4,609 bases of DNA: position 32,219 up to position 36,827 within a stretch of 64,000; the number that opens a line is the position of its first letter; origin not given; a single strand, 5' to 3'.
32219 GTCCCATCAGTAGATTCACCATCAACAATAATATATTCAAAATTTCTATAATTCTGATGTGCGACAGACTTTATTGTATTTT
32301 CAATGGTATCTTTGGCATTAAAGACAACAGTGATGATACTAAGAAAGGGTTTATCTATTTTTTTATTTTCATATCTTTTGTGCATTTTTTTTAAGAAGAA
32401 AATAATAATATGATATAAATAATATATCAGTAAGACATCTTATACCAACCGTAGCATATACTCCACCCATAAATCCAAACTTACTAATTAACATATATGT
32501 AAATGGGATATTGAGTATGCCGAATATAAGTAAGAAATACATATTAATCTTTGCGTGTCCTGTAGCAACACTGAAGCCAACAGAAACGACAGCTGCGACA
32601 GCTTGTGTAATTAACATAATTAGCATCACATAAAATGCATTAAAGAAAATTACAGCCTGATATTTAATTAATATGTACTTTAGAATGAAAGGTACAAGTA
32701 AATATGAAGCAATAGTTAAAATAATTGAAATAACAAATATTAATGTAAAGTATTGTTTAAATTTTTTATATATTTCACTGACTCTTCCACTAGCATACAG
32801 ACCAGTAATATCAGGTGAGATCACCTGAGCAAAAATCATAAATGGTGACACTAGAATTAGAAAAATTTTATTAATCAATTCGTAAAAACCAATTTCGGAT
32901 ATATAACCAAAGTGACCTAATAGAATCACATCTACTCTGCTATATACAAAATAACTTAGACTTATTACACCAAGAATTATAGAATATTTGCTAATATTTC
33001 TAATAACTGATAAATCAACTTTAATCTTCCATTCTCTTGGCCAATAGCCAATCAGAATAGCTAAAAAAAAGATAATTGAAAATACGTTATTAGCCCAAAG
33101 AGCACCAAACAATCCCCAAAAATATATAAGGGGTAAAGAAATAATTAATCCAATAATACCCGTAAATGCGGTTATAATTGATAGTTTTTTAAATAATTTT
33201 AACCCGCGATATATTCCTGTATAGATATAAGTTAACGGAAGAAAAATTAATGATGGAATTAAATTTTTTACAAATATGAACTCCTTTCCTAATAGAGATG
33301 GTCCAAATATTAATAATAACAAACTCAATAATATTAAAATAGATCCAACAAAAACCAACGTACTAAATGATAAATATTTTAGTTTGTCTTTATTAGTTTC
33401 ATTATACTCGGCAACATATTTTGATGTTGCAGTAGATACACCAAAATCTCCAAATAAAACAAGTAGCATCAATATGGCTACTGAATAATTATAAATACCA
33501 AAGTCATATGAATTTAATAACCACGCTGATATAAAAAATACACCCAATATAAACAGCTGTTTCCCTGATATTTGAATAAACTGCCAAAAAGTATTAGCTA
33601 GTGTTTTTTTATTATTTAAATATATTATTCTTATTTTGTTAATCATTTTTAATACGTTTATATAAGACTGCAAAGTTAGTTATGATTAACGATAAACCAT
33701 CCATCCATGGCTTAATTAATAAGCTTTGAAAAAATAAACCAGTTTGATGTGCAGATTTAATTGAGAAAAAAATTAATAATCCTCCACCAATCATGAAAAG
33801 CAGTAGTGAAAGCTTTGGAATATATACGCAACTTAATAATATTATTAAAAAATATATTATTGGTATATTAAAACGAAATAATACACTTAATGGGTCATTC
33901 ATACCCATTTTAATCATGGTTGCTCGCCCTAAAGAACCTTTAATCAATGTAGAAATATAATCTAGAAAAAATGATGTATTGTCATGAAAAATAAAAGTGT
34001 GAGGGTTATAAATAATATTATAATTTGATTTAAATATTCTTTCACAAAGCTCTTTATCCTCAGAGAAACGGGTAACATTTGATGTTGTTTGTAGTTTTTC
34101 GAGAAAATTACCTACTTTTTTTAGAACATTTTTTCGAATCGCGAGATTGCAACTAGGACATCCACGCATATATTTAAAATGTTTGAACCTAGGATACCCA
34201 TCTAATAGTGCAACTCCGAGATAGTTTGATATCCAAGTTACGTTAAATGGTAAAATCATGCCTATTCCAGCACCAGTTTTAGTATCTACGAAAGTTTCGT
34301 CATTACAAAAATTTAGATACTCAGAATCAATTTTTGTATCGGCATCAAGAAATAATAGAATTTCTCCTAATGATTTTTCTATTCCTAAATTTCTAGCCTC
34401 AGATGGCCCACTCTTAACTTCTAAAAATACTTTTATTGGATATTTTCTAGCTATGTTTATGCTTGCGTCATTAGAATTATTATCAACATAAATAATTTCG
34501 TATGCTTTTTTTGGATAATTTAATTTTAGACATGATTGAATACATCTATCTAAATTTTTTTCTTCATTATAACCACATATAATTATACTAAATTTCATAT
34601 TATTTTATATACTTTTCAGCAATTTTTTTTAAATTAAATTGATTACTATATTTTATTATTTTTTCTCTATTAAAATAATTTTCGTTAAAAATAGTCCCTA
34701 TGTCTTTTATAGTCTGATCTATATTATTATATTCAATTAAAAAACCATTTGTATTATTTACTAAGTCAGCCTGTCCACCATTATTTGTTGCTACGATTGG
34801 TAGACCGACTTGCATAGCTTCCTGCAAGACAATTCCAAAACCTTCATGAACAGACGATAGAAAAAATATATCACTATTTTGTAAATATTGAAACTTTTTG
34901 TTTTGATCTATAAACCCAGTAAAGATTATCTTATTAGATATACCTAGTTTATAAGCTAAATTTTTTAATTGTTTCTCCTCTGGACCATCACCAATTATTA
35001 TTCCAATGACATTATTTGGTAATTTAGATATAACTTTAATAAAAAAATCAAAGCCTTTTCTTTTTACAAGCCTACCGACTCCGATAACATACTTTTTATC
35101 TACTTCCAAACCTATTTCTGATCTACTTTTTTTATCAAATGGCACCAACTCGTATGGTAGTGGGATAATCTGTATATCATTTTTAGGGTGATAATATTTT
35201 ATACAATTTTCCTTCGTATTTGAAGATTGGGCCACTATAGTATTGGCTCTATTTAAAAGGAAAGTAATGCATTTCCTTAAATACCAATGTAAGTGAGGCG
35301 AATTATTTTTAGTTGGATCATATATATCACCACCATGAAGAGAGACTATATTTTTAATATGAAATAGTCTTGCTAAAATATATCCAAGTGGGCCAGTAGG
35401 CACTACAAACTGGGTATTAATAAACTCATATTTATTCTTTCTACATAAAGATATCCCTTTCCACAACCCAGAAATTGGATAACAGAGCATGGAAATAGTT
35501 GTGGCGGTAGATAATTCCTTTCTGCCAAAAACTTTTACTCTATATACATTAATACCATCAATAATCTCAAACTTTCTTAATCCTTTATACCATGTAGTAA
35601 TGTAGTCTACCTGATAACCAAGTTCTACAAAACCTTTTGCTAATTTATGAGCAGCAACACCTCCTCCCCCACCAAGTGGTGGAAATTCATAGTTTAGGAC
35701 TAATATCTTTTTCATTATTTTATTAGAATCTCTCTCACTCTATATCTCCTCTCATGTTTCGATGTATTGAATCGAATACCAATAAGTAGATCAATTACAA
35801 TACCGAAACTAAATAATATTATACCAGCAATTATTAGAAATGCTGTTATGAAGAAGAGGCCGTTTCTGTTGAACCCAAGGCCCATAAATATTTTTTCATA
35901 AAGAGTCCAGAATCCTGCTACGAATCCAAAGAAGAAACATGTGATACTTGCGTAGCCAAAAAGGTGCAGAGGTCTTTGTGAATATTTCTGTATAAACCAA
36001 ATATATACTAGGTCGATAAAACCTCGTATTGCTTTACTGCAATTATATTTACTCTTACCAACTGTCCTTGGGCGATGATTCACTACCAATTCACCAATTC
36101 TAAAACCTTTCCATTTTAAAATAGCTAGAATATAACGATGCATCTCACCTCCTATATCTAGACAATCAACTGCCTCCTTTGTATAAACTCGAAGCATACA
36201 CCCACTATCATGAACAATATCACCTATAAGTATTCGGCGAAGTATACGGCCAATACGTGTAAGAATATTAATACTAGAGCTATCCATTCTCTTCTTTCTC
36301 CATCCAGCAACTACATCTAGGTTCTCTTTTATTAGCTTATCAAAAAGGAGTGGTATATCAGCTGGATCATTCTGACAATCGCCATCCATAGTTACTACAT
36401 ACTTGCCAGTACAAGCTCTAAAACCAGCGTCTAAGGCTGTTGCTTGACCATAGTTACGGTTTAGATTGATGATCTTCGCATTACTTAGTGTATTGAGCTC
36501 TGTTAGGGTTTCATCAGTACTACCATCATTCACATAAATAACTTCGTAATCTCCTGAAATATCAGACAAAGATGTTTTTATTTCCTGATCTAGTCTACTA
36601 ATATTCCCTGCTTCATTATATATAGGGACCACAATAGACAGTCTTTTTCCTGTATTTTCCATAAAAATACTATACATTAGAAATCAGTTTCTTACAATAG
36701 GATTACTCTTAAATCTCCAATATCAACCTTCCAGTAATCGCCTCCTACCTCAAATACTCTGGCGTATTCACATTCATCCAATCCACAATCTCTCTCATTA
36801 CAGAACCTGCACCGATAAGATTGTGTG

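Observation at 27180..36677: AT-extreme cell-surface glycosylation island pairing two GT-C (ArnT/PMT-like) enzymes with a GtrB/ArnC-like Und-P-sugar synthase, a flippase and GT2/GT4 enzymes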

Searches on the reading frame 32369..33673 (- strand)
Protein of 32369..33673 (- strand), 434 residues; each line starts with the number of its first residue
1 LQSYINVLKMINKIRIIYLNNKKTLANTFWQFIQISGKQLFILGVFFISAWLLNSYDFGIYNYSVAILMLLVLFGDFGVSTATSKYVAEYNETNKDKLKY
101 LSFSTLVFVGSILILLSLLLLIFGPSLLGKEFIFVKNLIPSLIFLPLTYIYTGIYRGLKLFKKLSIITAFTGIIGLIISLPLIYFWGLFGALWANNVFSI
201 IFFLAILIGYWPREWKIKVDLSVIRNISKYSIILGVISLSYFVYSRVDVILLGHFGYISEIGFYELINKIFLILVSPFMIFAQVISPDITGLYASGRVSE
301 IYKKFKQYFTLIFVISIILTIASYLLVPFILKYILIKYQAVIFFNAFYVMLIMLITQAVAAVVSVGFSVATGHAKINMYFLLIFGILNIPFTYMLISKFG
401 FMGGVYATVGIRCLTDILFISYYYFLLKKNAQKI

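Call 3: search_protein_families(library=pfam, proteins=[window:32369-33673:-], max_evalue=0.01)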
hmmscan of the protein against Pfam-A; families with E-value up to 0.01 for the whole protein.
window:32369-33673:- (434 aa): 4 families
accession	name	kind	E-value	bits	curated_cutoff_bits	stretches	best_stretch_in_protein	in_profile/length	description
PF01943.22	Polysacc_synt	-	1.7e-21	77.3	28.2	1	25-287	2-268/274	Polysaccharide biosynthesis protein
PF13440.11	Polysacc_synt_3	-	2.9e-10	40.3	23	1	50-331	3-284/293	Polysaccharide biosynthesis protein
PF01554.23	MatE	-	8.2e-07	29.3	24.9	1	237-394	5-161/161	MatE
PF11190.13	DUF2976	-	0.0099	16.2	28.2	1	61-121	20-81/87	Protein of unknown function (DUF2976)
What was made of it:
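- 32369..33673 (-): g5: Wzx-type (MOP superfamily) lipid-linked glycan flippase (434 aa). It is the only flippase candidate in the cassette. Pfam Polysacc_synt 1.7e-21, Polysacc_synt_3 and MatE (call 3).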

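Call 4: search_protein_families(library=ncbifam, proteins=[window:32369-33673:-], max_evalue=0.01)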
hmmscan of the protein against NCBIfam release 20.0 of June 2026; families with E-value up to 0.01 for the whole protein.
window:32369-33673:- (434 aa): 2 families
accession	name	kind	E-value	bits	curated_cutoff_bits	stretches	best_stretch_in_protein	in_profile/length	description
NF041503.1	WZX_like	subfamily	5.9e-07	28.9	300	1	144-355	140-358/429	O-unit flippase-like protein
TIGR00797.1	matE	subfamily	2.5e-05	23.4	147.4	1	242-425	10-194/396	MATE family efflux transporter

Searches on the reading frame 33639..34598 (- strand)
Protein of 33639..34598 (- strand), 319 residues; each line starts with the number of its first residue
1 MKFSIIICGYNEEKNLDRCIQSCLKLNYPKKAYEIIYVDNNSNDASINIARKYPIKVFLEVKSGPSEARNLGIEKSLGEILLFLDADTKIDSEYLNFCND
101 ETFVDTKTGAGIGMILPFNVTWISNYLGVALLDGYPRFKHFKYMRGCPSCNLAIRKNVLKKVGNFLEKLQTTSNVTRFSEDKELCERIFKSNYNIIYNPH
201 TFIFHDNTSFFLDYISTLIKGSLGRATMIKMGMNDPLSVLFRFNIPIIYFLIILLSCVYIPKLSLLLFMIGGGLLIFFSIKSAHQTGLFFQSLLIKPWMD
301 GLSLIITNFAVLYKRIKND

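Call 3: search_protein_families(library=pfam, proteins=[window:33639-34598:-], max_evalue=0.01)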
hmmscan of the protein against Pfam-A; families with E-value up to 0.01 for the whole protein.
window:33639-34598:- (319 aa): 4 families
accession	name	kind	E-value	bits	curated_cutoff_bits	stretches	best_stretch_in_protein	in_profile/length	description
PF00535.33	Glycos_transf_2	-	4.4e-23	82.5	23.3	1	4-95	1-96/168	Glycosyl transferase family 2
PF13641.12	Glyco_tranf_2_3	-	1.6e-07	32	27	1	3-96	3-105/230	Glycosyltransferase like family 2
PF13632.12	Glyco_trans_2_3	-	1.9e-07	31.6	27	1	81-274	2-196/198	Glycosyl transferase family group 2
PF10111.15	Glyco_tranf_2_2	-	1.4e-06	28.4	27.3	1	4-93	1-97/276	Glycosyltransferase like family 2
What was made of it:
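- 33639..34598 (-): g6: GT2 glycosyltransferase with C-terminal membrane helices (319 aa). Pfam Glycos_transf_2 4e-23 and Glyco_trans_2_3 (call 3).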

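Call 4: search_protein_families(library=ncbifam, proteins=[window:33639-34598:-], max_evalue=0.01)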
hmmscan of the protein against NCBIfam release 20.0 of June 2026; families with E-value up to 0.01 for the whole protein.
window:33639-34598:- (319 aa): 20 families
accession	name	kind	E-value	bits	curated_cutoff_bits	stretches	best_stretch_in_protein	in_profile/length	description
TIGR03965.1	mycofact_glyco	equivalog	2.1e-20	73.1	280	1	4-214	77-289/467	mycofactocin biosynthesis glycosyltransferase MftF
NF041875.1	EPS_EpsD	equivalog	1.8e-17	63.7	370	2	4-96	2-98/325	exopolysaccharide biosynthesis glycosyltransferase EpsD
NF038302.1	EPS_HpsE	equivalog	4.7e-17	61.9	300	1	1-222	1-241/307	hormogonium polysaccharide biosynthesis glycosyltransferase HpsE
NF038299.1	EPS_HpsN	equivalog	6e-16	58.3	425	2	2-113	2-117/317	hormogonium polysaccharide biosynthesis glycosyltransferase HpsN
TIGR04283.1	glyco_like_mftF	equivalog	4.3e-15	55.9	182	1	4-110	2-104/221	TIGR04283 family arsenosugar biosynthesis glycosyltransferase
NF007482.0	PRK10073.1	equivalog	2.6e-12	46.4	423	1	2-93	7-101/334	glycosyltransferase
TIGR03937.1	PgaC_IcaA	equivalog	6.9e-12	45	422.3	1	3-112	47-160/407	poly-beta-1,6-N-acetyl-D-glucosamine synthase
TIGR03111.1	glyc2_xrt_Gpos1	hypoth_equivalog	1.4e-10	40.5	363.95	1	4-96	52-150/439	TIGR03111 family XrtG-associated glycosyltransferase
NF047683.1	TeichurnBiosyTuaG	equivalog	8.7e-09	35.4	400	1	3-96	8-105/252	teichuronic acid biosynthesis protein TuaG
NF041394.1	GtaseAglG_Halo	equivalog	9.4e-09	35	440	1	1-206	1-216/304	glucosyl-dolichyl phosphate glucuronosyltransferase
NF050050.1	ProtGlycPglI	equivalog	4.2e-08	32.9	500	1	2-92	3-98/306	GalNAc(5)-diNAcBac-PP-undecaprenol beta-1,3-glucosyltransferase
NF041865.1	EpsU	equivalog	1.4e-05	24.3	700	1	2-96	40-141/394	exopolysaccharide biosynthesis GT2 family glycosyltransferase EpsU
NF007986.1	PRK10714.1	equivalog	2.7e-05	23.3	529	1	2-90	7-103/316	undecaprenyl-phosphate 4-deoxy-4-formamido-L-arabinose transferase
TIGR04242.1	nodulat_NodC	equivalog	4.7e-05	22.5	550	1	5-201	52-260/395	chitooligosaccharide synthase NodC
NF053739.1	GlytfEpsEBac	equivalog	0.00017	20.7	450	1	2-54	2-52/265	glycosyltransferase EpsE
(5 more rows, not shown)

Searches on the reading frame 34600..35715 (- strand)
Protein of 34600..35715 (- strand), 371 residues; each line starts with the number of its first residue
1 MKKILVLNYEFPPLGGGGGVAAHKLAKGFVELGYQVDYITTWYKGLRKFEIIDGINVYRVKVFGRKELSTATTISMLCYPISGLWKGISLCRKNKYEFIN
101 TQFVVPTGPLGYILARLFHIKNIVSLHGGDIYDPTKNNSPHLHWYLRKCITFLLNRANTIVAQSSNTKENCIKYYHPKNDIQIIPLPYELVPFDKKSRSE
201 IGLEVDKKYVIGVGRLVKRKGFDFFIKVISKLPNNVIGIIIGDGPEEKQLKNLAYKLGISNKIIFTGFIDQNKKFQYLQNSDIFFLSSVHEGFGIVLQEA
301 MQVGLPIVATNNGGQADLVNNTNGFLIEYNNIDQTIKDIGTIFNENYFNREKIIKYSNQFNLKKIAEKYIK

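Call 3: search_protein_families(library=pfam, proteins=[window:34600-35715:-], max_evalue=0.01)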
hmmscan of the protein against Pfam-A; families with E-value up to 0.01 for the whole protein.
window:34600-35715:- (371 aa): 6 families
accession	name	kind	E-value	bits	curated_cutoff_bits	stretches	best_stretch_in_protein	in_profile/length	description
PF00534.26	Glycos_transf_1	-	2.1e-41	141.7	26.4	1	195-358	3-170/172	Glycosyl transferases group 1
PF13692.12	Glyco_trans_1_4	-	3.7e-30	105.5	27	1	208-342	2-139/142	Glycosyl transferases group 1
PF13439.12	Glyco_transf_4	-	1.3e-16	61.5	28.5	1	16-186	2-164/170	Glycosyltransferase Family 4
PF13579.12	Glyco_trans_4_4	-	2.6e-12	47.8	29.7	1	16-186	1-157/158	Glycosyl transferase 4-like domain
PF20706.3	GT4-conflict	-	3.1e-08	33.5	26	1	206-322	196-323/385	Family 4 Glycosyltransferase in conflict systems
PF13477.12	Glyco_trans_4_2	-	5.9e-08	33.4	23.4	1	24-164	15-139/139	Glycosyl transferase 4-like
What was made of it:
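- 34600..35715 (-): g7: soluble GT4 (GT-B fold) glycosyltransferase (371 aa). Pfam Glycos_transf_1 2e-41 and Glyco_transf_4 1e-16 (call 3).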

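Call 4: search_protein_families(library=ncbifam, proteins=[window:34600-35715:-], max_evalue=0.01)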
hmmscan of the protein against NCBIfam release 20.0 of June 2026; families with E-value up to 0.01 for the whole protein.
window:34600-35715:- (371 aa): 44 families (the best 25 are shown)
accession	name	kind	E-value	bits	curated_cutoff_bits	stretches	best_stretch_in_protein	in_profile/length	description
NF047684.1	TeichurnBiosyTuaC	equivalog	1e-32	113.6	550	1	95-353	108-362/391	teichuronic acid biosynthesis protein TuaC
TIGR03999.1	thiol_BshA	equivalog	1.9e-32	112.7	273.7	1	15-370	11-367/375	N-acetyl-alpha-D-glucosaminyl L-malate synthase BshA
NF050063.1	ProtGlycPglJ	equivalog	3.1e-26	92.4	500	1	99-370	86-360/363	N-acetylgalactosamine-N,N'-diacetylbacillosaminyl-diphospho-undecaprenol 4-alpha-N-acetylgalactosaminyltransferase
NF046085.1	XrtY_assoc_Gly1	equivalog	5.7e-22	78.1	400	1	115-370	119-378/387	XrtY-associated glycosyltransferase XYAG1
NF041010.1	glycosy_Agl16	equivalog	9.5e-22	77.3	575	1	154-336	131-312/352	glycosylation protein Agl16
TIGR03449.1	mycothiol_MshA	equivalog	2.1e-21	76.3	462.5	1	17-347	22-371/406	D-inositol-3-phosphate glycosyltransferase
NF007396.0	PRK09922.1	equivalog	1.1e-20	73.8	385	1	157-357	136-338/361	lipopolysaccharide 1,6-galactosyltransferase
TIGR04157.1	glyco_rSAM_CFB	subfamily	2.2e-20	73.1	400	1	194-334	214-355/406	TIGR04157 family glycosyltransferase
TIGR03088.1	stp2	hypoth_equivalog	2.6e-19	69.5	409.05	1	125-350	110-343/374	TIGR03088 family PEP-CTERM/XrtA system glycosyltransferase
NF041876.1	EPS_EpsE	equivalog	7.4e-19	68.2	400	1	181-344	188-360/389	exopolysaccharide biosynthesis GT4 family glycosyltransferase EpsE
TIGR02149.1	glgA_Coryne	subfamily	3e-18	66.1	302.4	1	5-337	4-343/391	glycogen synthase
NF047880.1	glyco_SdgA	exception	3.6e-17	62.1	800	1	120-368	239-482/488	serine-aspartate repeat adhesin O-glycosyltransferase SdgA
NF053787.1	GlcN_PG_synth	equivalog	7.7e-15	54.6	480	1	194-347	184-328/361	N-acetylglucosaminyl phosphatidylglycerol synthase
NF053513.1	Gtran_IagA_BgsA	equivalog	1e-14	54.3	460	1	143-369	92-324/333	LTA glycolipid anchor biosynthesis glycosyltransferase, IagA/BgsA family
NF038295.1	EPS_HpsP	equivalog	1.6e-14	53.8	550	1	183-345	180-352/388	hormogonium polysaccharide biosynthesis glycosyltransferase HpsP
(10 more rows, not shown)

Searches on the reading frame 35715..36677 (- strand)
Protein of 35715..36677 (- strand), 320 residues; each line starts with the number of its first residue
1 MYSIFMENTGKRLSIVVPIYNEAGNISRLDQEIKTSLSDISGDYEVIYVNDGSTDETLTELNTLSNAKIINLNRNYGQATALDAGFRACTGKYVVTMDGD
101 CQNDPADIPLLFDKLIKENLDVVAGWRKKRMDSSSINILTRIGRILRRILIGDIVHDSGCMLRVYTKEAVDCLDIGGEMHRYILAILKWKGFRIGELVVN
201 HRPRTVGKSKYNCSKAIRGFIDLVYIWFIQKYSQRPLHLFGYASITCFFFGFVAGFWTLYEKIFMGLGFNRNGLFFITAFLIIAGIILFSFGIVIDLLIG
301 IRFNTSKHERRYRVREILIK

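Call 3: search_protein_families(library=pfam, proteins=[window:35715-36677:-], max_evalue=0.01)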
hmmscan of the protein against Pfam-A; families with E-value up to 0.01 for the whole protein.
window:35715-36677:- (320 aa): 3 families
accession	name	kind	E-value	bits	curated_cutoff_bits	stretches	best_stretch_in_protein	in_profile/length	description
PF00535.33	Glycos_transf_2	-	2.4e-29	102.9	23.3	1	14-172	1-166/168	Glycosyl transferase family 2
PF10111.15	Glyco_tranf_2_2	-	1.9e-08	34.6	27.3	1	14-105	1-96/276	Glycosyltransferase like family 2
PF13641.12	Glyco_tranf_2_3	-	0.00093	19.7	27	1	12-115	2-111/230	Glycosyltransferase like family 2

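Call 4: search_protein_families(library=ncbifam, proteins=[window:35715-36677:-], max_evalue=0.01)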
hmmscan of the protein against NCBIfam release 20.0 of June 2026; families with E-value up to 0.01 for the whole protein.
window:35715-36677:- (320 aa): 17 families
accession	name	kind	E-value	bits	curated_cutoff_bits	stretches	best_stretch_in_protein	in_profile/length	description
NF007986.1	PRK10714.1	equivalog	1.3e-40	139.4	529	1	11-318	6-312/316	undecaprenyl-phosphate 4-deoxy-4-formamido-L-arabinose transferase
NF047588.1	GlcsyltransPgfSStrep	equivalog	1e-35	123.5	500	1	12-316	2-304/308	glycosyltransferase PgfS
TIGR04182.1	glyco_TIGR04182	equivalog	2e-19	70.1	325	1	14-304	3-288/293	S-layer glycoprotein N-glycosyltransferase AglJ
TIGR03937.1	PgaC_IcaA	equivalog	1.1e-16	60.8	422.3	1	11-134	45-170/407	poly-beta-1,6-N-acetyl-D-glucosamine synthase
NF058614.1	PPMAGASynPpgS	equivalog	6.9e-15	55.1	370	1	15-197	4-192/226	polyprenyl-phospho-N-acetylgalactosaminyl synthase PpgS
NF041875.1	EPS_EpsD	equivalog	3.3e-12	46.5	370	1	13-105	1-94/325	exopolysaccharide biosynthesis glycosyltransferase EpsD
NF007482.0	PRK10073.1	equivalog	5.7e-12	45.3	423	1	6-124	1-119/334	glycosyltransferase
TIGR03965.1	mycofact_glyco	equivalog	8.1e-12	44.7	280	1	11-125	74-189/467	mycofactocin biosynthesis glycosyltransferase MftF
TIGR04283.1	glyco_like_mftF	equivalog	2.9e-10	40.1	182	1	13-135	1-115/221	TIGR04283 family arsenosugar biosynthesis glycosyltransferase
NF041391.1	DPhHxTase_Halo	equivalog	1.2e-08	34.2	375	1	20-175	4-155/213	dolichyl-phosphate hexose transferase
NF047683.1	TeichurnBiosyTuaG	equivalog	2e-08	34.2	400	1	6-102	1-98/252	teichuronic acid biosynthesis protein TuaG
NF010496.0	PRK13915.1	equivalog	6.7e-06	25.4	262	1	7-135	27-163/307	glucosyl-3-phosphoglycerate synthase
TIGR03111.1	glyc2_xrt_Gpos1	hypoth_equivalog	7.5e-06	25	363.95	1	12-107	50-148/439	TIGR03111 family XrtG-associated glycosyltransferase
NF053739.1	GlytfEpsEBac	equivalog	0.00012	21.2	450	1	12-100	2-92/265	glycosyltransferase EpsE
TIGR04242.1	nodulat_NodC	equivalog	0.00061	18.9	550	1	12-125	49-166/395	chitooligosaccharide synthase NodC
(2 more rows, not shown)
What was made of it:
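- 35715..36677 (-): g8: GtrB/ArnC-type polyprenyl-phosphate glycosyltransferase (320 aa). It has the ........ motif and two C-terminal TM helices. It is the first gene of the minus-strand operon and a conserved frame gene. NCBIfam ArnC 1.3e-40 (positions 6-312 of 316), PgfS 1e-35, AglJ 2e-19 (call 4).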

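Call 10: search_solved_structures(query=window:35715-36677:-, max_evalue=0.001)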
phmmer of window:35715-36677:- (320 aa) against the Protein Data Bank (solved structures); distinct sequences matched with E-value up to 0.001: 20.
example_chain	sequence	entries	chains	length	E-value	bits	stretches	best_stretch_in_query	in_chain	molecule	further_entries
9hwj_A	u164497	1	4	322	3.9e-35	124.6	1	9-317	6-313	Undecaprenyl-phosphate 4-deoxy-4-formamido-L-arabinose transferase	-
8vxh_A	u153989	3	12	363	3.1e-33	118.4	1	9-318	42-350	Undecaprenyl-phosphate 4-deoxy-4-formamido-L-arabinose transferase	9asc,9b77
9bhc_C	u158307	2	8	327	3.1e-33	118.4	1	11-318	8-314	Undecaprenyl-phosphate 4-deoxy-4-formamido-L-arabinose transferase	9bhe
5eke_A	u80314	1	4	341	2.6e-28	102.2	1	5-300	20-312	Uncharacterized glycosyltransferase sll0501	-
5ekp_C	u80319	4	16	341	6e-28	101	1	5-300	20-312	Uncharacterized glycosyltransferase sll0501 | Glycosyltransferase sll0501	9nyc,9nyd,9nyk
9nye_A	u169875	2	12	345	6.3e-28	101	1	5-300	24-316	Glycosyltransferase sll0501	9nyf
5mlz_A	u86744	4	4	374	1.3e-12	50.6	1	11-129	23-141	Dolichol monophosphate mannose synthase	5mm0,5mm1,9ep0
2z87_A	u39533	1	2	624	2.5e-12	49.7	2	13-122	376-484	Chondroitin synthase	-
2z86_A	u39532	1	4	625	2.5e-12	49.7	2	13-122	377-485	Chondroitin synthase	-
6p61_A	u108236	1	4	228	1.3e-08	37.5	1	12-116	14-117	Glycosyltransferase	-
5hea_A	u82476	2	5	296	6.4e-07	31.9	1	9-121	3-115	Putative glycosyltransferase (GalT1)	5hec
3bcv_A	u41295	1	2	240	6.1e-05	25.4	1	12-123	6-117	Putative glycosyltransferase protein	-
7pdo_A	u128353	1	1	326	0.0003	23.2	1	8-160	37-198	Glucosyl-3-phosphoglycerate synthase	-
7p5l_A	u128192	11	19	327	0.00031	23.1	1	8-160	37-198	Glucosyl-3-phosphoglycerate synthase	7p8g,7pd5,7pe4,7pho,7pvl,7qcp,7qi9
8bz8_A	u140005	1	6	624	0.00035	23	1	12-127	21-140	Glycosyltransferase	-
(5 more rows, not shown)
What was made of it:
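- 35715..36677 (-): PDB ArnC 9hwj 3.9e-35 and GtrB 5eke 2.6e-28 (call 10).
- Checked: Families (calls 3, 4, 10):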
